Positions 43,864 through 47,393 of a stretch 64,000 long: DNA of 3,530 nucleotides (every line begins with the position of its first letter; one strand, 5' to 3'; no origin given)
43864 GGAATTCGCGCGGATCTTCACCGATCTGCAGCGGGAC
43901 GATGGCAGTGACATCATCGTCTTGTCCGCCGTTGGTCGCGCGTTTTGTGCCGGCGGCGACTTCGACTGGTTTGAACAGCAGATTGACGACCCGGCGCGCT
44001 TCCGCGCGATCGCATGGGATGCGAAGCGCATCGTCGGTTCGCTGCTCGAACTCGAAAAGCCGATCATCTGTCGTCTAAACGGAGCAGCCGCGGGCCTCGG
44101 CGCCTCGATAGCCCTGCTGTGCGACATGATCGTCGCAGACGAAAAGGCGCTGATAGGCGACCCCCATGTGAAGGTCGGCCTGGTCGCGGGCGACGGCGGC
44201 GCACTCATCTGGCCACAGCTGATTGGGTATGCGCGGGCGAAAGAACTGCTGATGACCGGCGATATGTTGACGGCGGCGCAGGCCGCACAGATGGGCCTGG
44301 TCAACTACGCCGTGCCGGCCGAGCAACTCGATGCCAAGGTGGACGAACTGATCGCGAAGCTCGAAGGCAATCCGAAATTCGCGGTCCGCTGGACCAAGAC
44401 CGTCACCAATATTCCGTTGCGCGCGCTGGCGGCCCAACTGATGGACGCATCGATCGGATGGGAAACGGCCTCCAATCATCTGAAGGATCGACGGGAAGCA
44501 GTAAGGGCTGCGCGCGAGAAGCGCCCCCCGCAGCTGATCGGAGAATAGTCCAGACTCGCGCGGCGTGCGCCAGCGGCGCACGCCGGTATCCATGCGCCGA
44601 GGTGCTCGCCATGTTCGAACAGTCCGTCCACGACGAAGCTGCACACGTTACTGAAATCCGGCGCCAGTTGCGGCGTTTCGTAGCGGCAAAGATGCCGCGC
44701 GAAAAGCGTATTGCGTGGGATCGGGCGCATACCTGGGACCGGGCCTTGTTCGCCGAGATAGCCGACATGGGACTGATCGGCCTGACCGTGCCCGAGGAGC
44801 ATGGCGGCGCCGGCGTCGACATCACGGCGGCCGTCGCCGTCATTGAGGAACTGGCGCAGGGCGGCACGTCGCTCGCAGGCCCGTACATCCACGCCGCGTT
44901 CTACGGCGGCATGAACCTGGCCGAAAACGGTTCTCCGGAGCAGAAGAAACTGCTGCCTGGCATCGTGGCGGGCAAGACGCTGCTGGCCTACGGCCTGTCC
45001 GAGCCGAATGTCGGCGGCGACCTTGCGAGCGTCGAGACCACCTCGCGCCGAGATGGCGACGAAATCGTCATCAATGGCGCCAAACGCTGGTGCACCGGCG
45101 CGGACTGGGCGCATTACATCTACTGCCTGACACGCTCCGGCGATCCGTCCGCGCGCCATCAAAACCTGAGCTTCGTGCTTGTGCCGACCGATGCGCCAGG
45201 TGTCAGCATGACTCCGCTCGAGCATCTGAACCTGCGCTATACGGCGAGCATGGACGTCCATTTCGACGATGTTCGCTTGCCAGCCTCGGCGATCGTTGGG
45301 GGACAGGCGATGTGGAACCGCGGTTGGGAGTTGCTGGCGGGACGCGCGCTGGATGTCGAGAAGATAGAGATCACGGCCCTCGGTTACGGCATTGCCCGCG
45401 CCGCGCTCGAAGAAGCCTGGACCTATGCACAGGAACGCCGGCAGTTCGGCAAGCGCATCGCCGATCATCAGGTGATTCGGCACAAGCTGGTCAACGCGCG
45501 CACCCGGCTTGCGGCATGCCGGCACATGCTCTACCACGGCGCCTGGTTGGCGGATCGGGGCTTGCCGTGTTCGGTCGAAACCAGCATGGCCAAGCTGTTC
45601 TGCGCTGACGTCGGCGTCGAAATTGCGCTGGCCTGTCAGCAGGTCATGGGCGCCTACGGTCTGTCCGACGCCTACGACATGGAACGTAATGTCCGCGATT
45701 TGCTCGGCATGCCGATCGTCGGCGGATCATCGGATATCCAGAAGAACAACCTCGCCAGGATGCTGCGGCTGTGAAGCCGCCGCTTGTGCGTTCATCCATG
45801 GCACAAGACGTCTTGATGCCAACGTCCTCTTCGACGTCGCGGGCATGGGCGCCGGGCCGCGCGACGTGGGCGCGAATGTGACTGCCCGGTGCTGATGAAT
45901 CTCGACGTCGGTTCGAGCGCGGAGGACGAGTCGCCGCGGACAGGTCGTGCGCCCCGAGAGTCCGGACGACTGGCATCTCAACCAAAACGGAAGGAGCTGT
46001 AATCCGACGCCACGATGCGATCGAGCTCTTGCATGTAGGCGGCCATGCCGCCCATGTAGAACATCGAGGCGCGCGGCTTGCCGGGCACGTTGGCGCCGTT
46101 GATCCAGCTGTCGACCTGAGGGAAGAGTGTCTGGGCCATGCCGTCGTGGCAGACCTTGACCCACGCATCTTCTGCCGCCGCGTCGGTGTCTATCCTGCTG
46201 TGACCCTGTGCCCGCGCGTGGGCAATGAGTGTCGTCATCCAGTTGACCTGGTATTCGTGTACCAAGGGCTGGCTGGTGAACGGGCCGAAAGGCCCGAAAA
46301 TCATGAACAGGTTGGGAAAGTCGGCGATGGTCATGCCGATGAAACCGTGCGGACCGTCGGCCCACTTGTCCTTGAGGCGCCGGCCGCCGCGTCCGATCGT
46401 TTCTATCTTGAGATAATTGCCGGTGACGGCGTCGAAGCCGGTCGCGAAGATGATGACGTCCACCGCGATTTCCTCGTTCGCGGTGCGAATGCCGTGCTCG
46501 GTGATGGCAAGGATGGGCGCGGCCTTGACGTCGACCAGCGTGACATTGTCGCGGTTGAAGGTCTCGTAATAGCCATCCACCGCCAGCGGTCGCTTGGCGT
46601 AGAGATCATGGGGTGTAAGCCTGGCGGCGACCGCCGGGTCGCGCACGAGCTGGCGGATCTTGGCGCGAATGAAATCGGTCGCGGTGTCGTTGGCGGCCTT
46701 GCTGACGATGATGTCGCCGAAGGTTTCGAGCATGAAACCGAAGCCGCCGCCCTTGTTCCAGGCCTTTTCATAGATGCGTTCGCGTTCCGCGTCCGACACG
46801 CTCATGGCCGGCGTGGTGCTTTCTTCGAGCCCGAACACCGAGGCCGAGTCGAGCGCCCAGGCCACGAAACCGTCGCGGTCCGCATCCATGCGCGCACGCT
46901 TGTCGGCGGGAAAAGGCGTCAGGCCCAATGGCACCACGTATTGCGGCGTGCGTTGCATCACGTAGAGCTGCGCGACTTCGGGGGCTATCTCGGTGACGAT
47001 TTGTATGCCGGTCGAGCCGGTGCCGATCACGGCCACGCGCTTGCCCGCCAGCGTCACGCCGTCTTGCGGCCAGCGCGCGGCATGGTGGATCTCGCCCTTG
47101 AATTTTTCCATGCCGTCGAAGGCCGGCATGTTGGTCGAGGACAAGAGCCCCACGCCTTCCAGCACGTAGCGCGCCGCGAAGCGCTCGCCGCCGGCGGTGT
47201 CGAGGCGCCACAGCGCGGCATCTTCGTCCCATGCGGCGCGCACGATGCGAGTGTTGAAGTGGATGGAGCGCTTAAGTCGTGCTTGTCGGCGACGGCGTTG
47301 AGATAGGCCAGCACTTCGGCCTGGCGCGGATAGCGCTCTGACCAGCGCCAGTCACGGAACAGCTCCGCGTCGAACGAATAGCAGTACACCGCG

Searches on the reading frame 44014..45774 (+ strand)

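Call 12: search_protein_families(library=pfam, proteins=[window:44014-45774:+], max_evalue=0.001)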
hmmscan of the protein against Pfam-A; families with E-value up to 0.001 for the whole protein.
window:44014-45774:+ (586 aa): 5 families
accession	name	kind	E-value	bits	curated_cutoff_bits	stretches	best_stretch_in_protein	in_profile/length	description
PF00441.29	Acyl-CoA_dh_1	-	2.6e-40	138.4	22.4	1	435-583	1-148/150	Acyl-CoA dehydrogenase, C-terminal domain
PF02771.21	Acyl-CoA_dh_N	-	5.2e-22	78.8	22.9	1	213-321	5-113/113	Acyl-CoA dehydrogenase, N-terminal domain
PF02770.24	Acyl-CoA_dh_M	-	1.7e-21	76.6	33.3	1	325-420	1-97/97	Acyl-CoA dehydrogenase, middle domain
PF08028.16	Acyl-CoA_dh_2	-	2.1e-16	60.9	22.7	1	454-563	4-123/134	Acyl-CoA dehydrogenase, C-terminal domain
PF11794.13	HpaB_N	-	0.00036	20.7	35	0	347-414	174-242/270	4-hydroxyphenylacetate 3-hydroxylase N terminal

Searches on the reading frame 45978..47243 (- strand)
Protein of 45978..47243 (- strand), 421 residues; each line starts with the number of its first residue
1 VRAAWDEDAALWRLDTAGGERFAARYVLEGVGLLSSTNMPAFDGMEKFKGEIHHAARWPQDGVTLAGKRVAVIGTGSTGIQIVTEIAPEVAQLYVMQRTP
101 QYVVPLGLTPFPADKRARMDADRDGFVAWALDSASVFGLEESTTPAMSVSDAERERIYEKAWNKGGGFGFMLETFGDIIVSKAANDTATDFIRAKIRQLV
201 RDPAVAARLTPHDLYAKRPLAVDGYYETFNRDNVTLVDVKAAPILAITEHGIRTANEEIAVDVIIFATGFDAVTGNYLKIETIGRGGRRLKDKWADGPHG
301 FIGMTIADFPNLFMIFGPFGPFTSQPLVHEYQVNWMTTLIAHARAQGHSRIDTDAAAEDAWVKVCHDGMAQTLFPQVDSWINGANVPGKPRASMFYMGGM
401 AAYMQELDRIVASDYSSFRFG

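Call 12: search_protein_families(library=pfam, proteins=[window:45978-47243:-], max_evalue=0.001)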
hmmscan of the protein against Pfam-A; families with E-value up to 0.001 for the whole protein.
window:45978-47243:- (421 aa): 2 families
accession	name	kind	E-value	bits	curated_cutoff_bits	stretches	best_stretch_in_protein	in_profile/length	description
PF00743.25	FMO-like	-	4.1e-09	35.9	22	1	22-104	139-220/532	Flavin-binding monooxygenase-like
PF13434.12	Lys_Orn_oxgnase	-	0.00019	21.1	21.3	0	19-97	143-220/339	L-lysine 6-monooxygenase/L-ornithine 5-monooxygenase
